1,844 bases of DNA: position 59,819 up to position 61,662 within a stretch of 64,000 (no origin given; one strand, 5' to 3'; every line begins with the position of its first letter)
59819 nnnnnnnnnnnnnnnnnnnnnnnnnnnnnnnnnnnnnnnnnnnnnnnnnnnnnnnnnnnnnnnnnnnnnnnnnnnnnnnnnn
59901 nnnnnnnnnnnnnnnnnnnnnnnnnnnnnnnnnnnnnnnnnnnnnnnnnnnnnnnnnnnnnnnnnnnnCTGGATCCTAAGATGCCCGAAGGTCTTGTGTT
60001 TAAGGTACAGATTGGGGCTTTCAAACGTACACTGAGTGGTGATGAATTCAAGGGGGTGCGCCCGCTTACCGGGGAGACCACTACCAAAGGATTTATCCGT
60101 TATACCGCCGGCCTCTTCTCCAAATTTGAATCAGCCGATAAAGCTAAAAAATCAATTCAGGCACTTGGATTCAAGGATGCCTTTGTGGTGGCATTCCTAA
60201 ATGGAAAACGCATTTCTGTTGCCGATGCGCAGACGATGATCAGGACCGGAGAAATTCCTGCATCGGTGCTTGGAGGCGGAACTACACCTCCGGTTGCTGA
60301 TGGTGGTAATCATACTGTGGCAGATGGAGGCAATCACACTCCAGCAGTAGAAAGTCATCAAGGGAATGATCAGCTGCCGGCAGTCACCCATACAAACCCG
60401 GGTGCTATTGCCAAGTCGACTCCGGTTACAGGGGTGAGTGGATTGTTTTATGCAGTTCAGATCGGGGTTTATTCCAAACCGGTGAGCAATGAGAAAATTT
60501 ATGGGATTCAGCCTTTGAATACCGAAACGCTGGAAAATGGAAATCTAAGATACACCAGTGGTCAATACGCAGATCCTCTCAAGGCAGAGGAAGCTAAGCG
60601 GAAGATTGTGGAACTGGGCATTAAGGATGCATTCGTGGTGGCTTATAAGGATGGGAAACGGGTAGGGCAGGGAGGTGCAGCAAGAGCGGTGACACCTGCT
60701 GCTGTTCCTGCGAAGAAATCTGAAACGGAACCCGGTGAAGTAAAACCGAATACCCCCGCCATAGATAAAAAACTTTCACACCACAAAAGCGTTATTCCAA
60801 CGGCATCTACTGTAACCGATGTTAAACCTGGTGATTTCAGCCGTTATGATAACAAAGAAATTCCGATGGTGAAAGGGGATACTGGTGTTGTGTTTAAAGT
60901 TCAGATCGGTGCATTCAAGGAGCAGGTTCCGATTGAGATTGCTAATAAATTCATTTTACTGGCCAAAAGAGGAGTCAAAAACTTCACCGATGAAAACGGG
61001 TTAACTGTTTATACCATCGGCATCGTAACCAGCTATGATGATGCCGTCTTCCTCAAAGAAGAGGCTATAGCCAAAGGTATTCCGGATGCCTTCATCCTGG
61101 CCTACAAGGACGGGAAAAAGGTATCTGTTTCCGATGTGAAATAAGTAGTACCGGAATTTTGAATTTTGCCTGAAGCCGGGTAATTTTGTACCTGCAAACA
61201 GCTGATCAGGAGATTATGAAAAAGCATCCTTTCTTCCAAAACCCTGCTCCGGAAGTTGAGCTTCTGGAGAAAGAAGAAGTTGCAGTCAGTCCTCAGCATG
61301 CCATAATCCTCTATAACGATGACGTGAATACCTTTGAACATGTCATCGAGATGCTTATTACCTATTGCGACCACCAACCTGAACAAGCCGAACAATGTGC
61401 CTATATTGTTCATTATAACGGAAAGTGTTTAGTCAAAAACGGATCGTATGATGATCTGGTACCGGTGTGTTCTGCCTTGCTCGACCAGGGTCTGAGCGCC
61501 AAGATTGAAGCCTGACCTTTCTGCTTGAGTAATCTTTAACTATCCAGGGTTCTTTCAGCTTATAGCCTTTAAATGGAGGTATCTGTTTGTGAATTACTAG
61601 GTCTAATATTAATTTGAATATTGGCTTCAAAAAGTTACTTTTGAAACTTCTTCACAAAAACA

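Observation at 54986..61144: Giant TPR / TolB-like / triple-SPOR envelope protein with a ~1300-aa charged repetitive insert, and a short single-SPOR paralog at 6551-8551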

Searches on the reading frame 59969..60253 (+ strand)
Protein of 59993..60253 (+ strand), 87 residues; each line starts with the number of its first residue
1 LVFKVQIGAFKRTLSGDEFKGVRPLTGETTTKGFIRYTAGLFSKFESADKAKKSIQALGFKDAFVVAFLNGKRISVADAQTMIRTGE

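Call 5: search_protein_families(library=pfam, proteins=[window:59993-60253:+], max_evalue=10)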
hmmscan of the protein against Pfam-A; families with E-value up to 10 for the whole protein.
seq(87 aa): 2 families
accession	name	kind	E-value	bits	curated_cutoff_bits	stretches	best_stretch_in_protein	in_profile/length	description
PF05036.18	SPOR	-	4e-05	24.3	21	1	13-66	24-75/76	SPOR domain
PF22083.2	I-HmuI_NUMOD-like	-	0.11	12.6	27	1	40-74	7-38/46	DNA endonuclease I-HmuI-like, NUMOD-like domain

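Call 19: search_solved_structures(query=A1, max_evalue=10, show_alignments=3)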
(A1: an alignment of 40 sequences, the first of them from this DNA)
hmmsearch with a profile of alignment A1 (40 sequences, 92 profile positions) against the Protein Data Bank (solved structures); distinct sequences matched with E-value up to 10: 3.
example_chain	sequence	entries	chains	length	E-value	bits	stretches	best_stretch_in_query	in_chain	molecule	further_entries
1x60_A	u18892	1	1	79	2.2e-06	30.9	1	4-67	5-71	Sporulation-specific N-acetylmuramoyl-L-alanine amidase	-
7adk_B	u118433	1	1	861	0.0046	20.3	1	30-86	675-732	Lipoprotein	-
6g6o_A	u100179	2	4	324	0.24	14.8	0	54-78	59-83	Ika8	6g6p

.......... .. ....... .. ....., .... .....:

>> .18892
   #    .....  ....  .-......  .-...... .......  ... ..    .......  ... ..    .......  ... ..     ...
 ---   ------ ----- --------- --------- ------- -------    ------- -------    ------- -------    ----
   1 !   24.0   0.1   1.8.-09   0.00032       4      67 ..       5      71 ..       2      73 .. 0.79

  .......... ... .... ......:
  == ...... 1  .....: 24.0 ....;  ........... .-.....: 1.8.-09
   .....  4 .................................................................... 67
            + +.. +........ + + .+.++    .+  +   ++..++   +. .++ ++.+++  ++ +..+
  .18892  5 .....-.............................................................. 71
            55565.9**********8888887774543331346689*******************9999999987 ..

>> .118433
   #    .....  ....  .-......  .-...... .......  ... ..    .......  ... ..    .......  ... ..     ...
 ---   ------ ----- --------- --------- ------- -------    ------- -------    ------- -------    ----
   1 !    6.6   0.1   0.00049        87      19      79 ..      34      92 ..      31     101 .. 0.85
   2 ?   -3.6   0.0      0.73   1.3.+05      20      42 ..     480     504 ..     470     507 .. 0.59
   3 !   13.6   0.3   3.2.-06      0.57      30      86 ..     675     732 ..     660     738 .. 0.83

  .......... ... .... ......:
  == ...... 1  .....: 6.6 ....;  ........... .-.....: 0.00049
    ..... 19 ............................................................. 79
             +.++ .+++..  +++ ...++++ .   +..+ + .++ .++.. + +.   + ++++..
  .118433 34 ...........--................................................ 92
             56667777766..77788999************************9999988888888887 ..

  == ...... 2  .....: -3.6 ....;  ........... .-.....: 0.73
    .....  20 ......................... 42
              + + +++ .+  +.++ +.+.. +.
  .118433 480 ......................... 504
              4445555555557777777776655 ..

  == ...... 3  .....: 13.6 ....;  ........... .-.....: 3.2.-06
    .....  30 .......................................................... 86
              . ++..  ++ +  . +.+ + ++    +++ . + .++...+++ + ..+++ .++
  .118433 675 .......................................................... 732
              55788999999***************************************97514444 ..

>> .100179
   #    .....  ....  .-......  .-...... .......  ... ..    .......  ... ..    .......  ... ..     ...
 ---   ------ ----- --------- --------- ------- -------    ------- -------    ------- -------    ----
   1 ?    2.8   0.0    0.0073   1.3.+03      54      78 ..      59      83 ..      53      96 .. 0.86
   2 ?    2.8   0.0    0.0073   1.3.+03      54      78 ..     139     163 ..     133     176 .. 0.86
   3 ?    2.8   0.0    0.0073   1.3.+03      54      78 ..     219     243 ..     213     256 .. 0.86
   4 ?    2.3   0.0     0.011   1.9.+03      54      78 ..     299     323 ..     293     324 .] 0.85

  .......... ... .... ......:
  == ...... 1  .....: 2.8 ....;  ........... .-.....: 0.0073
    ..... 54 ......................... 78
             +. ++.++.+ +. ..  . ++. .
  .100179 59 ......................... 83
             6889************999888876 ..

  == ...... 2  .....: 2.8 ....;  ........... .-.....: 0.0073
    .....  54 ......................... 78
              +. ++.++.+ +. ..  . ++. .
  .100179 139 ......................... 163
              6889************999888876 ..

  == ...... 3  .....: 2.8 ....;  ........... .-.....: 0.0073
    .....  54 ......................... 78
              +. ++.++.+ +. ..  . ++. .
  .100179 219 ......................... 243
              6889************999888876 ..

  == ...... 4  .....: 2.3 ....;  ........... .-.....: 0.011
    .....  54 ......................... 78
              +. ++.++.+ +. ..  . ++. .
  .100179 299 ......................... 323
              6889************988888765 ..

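Call 20: search_protein_families(library=pfam, alignment_id=A1, max_evalue=1)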
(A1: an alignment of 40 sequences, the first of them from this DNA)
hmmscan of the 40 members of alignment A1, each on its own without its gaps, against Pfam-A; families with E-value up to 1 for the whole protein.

A. member 1, seq(94 aa): 2 families
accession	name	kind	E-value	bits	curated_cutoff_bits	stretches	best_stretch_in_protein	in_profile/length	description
PF05036.18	SPOR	-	5e-05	24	21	1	21-74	24-75/76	SPOR domain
PF22083.2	I-HmuI_NUMOD-like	-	0.13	12.3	27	1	48-82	7-38/46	DNA endonuclease I-HmuI-like, NUMOD-like domain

B. families by the number of members that match (of 40 scanned): 21 families
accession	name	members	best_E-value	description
PF05036.18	SPOR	30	4.4e-07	SPOR domain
PF22746.1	SHOCT-like_DUF2089-C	2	0.23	SHOCT-like domain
PF13407.12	Peripla_BP_4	1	0.00095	Periplasmic binding protein domain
PF00532.27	Peripla_BP_1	1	0.0067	Periplasmic binding proteins and sugar binding domain of LacI family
PF13443.12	HTH_26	1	0.014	Cro/C1-type HTH DNA-binding domain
PF23096.1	HEAT_PSME4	1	0.014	Proteasome activator complex subunit 4-like, HEAT repeat-like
PF08846.15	DUF1816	1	0.016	Domain of unknown function (DUF1816)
PF24567.1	ANKLE2_3rd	1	0.022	ANKLE2 third alpha/beta domain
PF00681.25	Plectin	1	0.035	Plectin repeat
PF03683.19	UPF0175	1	0.036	Uncharacterised protein family (UPF0175)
PF17188.9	MucB_RseB_C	1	0.064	MucB/RseB C-terminal domain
PF05189.18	RTC_insert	1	0.073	RNA 3'-terminal phosphate cyclase (RTC), insert domain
PF13462.12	Thioredoxin_4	1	0.1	Thioredoxin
PF01407.22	Gemini_AL3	1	0.1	Geminivirus AL3 protein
PF13932.14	SAM_GIDA_C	1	0.11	tRNA modifying enzyme MnmG/GidA C-terminal helical bundle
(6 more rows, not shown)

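Call 24: predict_structure(alignment_id=A1)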
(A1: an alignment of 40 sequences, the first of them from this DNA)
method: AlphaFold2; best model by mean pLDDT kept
length: 94 residues; sequences in the alignment: 40
mean_pLDDT: 83.4   pTM: 0.69
mean pLDDT of the five models: 83.4, 82.2, 81.8, 80.9, 80.8
residues with pLDDT >= 90: 28; 70-90: 56; 50-70: 8; < 50: 2
segments of 3 or more residues with pLDDT < 50: none
pLDDT, mean of each block of 10 residues (from residue 1): 67 88 71 81 88 92 89 91 89 73
secondary structure, 60 per line:
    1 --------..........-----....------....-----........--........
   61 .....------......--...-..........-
elements in order: E9-18 H24-27 E34-37 E43-50 H53-65 E72-77 E80-82 H84-93

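Call 28: fold_search(model_id=the predicted structure, library=pdb)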
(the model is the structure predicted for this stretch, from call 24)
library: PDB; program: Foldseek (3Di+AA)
matches with E <= 10: 1039; with E <= 0.001: 0
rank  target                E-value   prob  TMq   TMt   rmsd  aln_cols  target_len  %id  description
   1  1x60_MODEL_1_A        2.8e-03  1.00  0.52  0.60   5.3        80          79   29  Solution structure of the peptidoglycan binding domain of B. subtilis cell wall lytic enzyme CwlC (released 2005-08-09)
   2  1uta_MODEL_1_A        1.5e-02  1.00  0.48  0.56   3.8        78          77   20  Solution structure of the C-terminal RNP domain from the divisome protein FtsN (released 2004-09-24)
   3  6n4a_A                3.4e-02  0.91  0.42  0.45   6.0        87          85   15  PII-like SbtB from Cyanobium sp PCC 7001 (apo) (released 2019-09-18)
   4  6mmq_D                3.4e-02  0.89  0.42  0.46   6.0        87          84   16  Carbon regulatory PII-like protein SbtB from Cyanobium sp. 7001 bound to cAMP (released 2019-09-18)
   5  6n4a_B                3.9e-02  0.93  0.44  0.48   5.9        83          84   17  PII-like SbtB from Cyanobium sp PCC 7001 (apo) (released 2019-09-18)
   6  3dfe_A                4.2e-02  0.93  0.44  0.49   5.7        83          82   17  Crystal structure of a Putative Pii-Like Signaling Protein (YP_323533.1) from ANABAENA VARIABILIS ATCC 29413 at 2.35 A (released 2008-08-05)
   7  6mmo_F                4.2e-02  0.90  0.43  0.45   5.9        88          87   15  Carbon regulatory PII-like protein SbtB from Cyanobium sp. 7001 bound to AMP (released 2019-09-18)
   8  3dfe_C                5.0e-02  0.80  0.40  0.44   5.9        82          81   15  Crystal structure of a Putative Pii-Like Signaling Protein (YP_323533.1) from ANABAENA VARIABILIS ATCC 29413 at 2.35 A (released 2008-08-05)
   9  6mmo_D                5.7e-02  0.69  0.37  0.40   7.3        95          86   15  Carbon regulatory PII-like protein SbtB from Cyanobium sp. 7001 bound to AMP (released 2019-09-18)
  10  8zor_D                6.0e-02  0.90  0.42  0.42   4.5        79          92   15  Cryo-EM structure of bicarbonate transporter SbtA in complex with PII-like signaling protein SbtB (T-loop truncation)  (released 2025-12-03)
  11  6mmc                  6.0e-02  0.63  0.36  0.38   6.5        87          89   14  Carbon regulatory PII-like protein SbtB from Cyanobium sp. 7001 bound to ADP (released 2019-09-18)
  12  6mmo_A                6.4e-02  0.95  0.43  0.44   4.9        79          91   19  Carbon regulatory PII-like protein SbtB from Cyanobium sp. 7001 bound to AMP (released 2019-09-18)
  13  2eky_A                6.4e-02  0.63  0.36  0.35   9.0        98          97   15  Crystal Structure of hypothetical protein MJ1052 from Methanocaldococcus jannaschii (Form 1) (released 2007-10-02)
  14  6n4a_C                6.8e-02  0.91  0.42  0.45   6.1        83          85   18  PII-like SbtB from Cyanobium sp PCC 7001 (apo) (released 2019-09-18)
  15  2eky_G                6.8e-02  0.33  0.29  0.29   9.7       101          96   14  Crystal Structure of hypothetical protein MJ1052 from Methanocaldococcus jannaschii (Form 1) (released 2007-10-02)
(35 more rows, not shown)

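Call 61: search_protein_representatives(alignment_id=A1)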
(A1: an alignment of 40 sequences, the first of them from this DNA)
Query: 40 sequences, 92 profile positions. Proteins with E-value up to 0.001 (for the whole library): 10266; up to 1e-10: 4341; up to 1e-30: 1278. The best 150 are listed.
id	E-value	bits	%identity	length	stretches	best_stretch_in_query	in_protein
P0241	3.1e-95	328.6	-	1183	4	4-89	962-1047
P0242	1.3e-94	326.5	-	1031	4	4-89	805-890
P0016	8.8e-92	317.5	-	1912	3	2-89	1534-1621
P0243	2.0e-89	310.0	-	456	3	3-89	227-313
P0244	6.2e-89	308.4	-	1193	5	4-87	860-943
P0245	2.8e-88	306.3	-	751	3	3-88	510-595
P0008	4.1e-88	305.7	-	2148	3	2-90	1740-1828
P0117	4.4e-88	305.7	-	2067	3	2-90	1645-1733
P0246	1.1e-87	304.4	-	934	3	2-88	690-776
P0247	4.4e-87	302.5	-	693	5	8-90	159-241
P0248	7.2e-87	301.8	-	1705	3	2-89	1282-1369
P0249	8.2e-87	301.6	-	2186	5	4-90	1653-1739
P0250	1.9e-86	300.4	-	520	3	4-89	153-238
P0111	8.3e-86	298.4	-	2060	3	2-89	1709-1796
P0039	1.4e-85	297.7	-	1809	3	2-89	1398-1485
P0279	3.6e-77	270.7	-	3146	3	2-90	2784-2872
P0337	2.9e-72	254.9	-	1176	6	4-89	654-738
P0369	3.8e-70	248.2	-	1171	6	4-90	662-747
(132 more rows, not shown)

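Call 62: search_protein_families(library=pfam, proteins=[P0241, P0242, P0244, P0247, P0337, P0369, P0279], max_evalue=0.001)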
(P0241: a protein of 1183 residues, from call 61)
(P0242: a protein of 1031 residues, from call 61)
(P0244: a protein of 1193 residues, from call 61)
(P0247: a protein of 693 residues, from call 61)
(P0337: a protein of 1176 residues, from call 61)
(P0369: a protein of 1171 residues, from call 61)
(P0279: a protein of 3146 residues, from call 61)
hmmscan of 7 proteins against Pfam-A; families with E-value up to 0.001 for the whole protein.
P0241 (1183 aa): 2 families
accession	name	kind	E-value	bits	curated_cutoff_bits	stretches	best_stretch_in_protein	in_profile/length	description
PF05036.18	SPOR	-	2.3e-08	34.7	21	0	843-911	5-74/76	SPOR domain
PF02412.23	TSP_3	-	0.00014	21.9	25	0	299-317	14-32/36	Thrombospondin type 3 repeat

P0242 (1031 aa): 2 families
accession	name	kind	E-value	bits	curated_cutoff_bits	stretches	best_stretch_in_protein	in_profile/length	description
PF05036.18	SPOR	-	1.6e-06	28.8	21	0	294-349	5-64/76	SPOR domain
PF02412.23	TSP_3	-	1.6e-06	28.1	25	1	72-92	13-33/36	Thrombospondin type 3 repeat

P0244 (1193 aa): 2 families
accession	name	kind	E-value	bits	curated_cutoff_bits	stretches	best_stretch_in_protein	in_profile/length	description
PF05036.18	SPOR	-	4.3e-19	69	21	1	1104-1173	5-75/76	SPOR domain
PF07676.18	PD40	-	1.7e-05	25.1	20.9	1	6-35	10-37/38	WD40-like Beta Propeller Repeat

P0247 (693 aa): 2 families
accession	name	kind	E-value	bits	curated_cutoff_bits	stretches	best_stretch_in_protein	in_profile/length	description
PF05036.18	SPOR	-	4.7e-17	62.5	21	1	604-673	5-75/76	SPOR domain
PF10911.13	T7-like_Y65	-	0.00018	21.6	25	0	533-563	33-63/77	Bacteriophage T7-like gene 6.5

P0337 (1176 aa): 1 family
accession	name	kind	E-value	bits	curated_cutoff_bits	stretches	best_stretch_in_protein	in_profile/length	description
PF05036.18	SPOR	-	3.6e-28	98.2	21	2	967-1040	2-75/76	SPOR domain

P0369 (1171 aa): 1 family
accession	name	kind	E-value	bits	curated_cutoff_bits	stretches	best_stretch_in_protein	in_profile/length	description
PF05036.18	SPOR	-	5.6e-22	78.3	21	2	959-1032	2-75/76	SPOR domain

P0279 (3146 aa): 1 family
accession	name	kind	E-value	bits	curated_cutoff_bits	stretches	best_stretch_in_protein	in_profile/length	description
PF07676.18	PD40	-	8.6e-05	22.8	20.9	0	246-279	6-37/38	WD40-like Beta Propeller Repeat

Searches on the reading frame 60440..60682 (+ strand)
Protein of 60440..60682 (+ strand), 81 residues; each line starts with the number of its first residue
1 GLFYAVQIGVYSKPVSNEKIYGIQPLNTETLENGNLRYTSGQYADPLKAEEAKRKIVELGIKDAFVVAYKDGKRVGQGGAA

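Call 5: search_protein_families(library=pfam, proteins=[window:60440-60682:+], max_evalue=10)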
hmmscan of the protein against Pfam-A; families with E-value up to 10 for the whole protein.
seq(81 aa): 0 families

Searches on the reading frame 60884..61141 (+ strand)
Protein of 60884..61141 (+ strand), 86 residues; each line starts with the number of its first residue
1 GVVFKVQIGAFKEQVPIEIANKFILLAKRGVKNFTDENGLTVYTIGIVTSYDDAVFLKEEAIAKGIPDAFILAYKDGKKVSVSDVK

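Call 5: search_protein_families(library=pfam, proteins=[window:60884-61141:+], max_evalue=10)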
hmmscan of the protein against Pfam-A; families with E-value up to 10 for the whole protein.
seq(86 aa): 0 families

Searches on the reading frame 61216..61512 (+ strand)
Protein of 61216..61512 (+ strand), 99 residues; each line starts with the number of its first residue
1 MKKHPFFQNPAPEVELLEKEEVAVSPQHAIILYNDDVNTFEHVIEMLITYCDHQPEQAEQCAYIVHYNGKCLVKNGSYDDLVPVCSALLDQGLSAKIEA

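Call 41: search_protein_families(library=ncbifam, proteins=[window:61216-61512:+], max_evalue=0.01)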
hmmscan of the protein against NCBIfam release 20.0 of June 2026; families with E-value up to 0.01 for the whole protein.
window:61216-61512:+ (99 aa): 9 families
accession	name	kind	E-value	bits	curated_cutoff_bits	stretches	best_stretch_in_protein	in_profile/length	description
NF009563.0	PRK13019.1-3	equivalog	8.3e-10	38.5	117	1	19-79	18-79/101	ATP-dependent Clp protease adapter ClpS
NF000671.1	PRK00033.1-4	equivalog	1.9e-07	31.1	107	1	19-98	5-88/91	ATP-dependent Clp protease adapter ClpS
NF000670.0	PRK00033.1-3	equivalog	2e-07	31.1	143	1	18-72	16-72/106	ATP-dependent Clp protease adapter ClpS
NF000672.0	PRK00033.1-5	equivalog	1.7e-06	28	112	1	17-72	13-70/104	ATP-dependent Clp protease adapter ClpS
NF009565.0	PRK13019.1-5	equivalog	2.5e-06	27.4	158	1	15-76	10-73/98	ATP-dependent Clp protease adapter ClpS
NF000668.1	PRK00033.1-1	equivalog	1.5e-05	25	86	1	30-97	7-74/77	ATP-dependent Clp protease adapter ClpS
NF000669.1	PRK00033.1-2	equivalog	2.7e-05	24.1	149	1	19-72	7-60/94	ATP-dependent Clp protease adapter ClpS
NF009562.0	PRK13019.1-2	equivalog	0.00042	20.4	160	1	18-93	11-87/95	ATP-dependent Clp protease adapter ClpS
NF009564.0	PRK13019.1-4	equivalog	0.002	18.3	143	1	26-74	20-68/101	ATP-dependent Clp protease adapter ClpS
